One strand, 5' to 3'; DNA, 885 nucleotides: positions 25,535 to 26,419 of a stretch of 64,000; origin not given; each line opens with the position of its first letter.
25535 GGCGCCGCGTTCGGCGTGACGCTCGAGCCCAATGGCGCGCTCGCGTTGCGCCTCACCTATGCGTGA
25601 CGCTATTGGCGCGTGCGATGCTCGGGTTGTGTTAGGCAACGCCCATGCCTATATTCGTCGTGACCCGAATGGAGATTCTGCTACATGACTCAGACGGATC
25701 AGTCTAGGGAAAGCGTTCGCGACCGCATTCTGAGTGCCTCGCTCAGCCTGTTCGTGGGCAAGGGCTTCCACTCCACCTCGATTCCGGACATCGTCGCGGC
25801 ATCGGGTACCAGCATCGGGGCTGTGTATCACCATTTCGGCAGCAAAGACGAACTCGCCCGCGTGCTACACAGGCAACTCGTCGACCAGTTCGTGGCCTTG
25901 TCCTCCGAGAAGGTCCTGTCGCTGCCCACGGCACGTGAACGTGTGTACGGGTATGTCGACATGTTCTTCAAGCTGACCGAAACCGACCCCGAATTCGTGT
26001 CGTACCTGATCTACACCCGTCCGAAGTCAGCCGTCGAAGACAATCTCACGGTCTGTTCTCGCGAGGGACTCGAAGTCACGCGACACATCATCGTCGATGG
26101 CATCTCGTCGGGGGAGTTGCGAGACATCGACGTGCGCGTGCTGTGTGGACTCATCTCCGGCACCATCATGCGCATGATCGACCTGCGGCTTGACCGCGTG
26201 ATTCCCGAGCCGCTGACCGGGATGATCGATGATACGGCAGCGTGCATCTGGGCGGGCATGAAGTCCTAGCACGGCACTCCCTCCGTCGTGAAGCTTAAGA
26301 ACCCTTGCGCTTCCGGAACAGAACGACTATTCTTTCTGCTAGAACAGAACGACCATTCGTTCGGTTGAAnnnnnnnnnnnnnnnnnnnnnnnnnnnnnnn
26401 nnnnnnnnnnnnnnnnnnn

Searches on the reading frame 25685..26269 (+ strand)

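Call 91: search_protein_families(library=pfam, proteins=[window:25685-26269:+], max_evalue=0.0001)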
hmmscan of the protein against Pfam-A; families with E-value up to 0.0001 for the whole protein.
window:25685-26269:+ (194 aa): 1 family
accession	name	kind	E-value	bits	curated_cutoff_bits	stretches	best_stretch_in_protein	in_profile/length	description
PF00440.29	TetR_N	-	9e-16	57.8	24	1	15-59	1-45/47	Bacterial regulatory proteins, tetR family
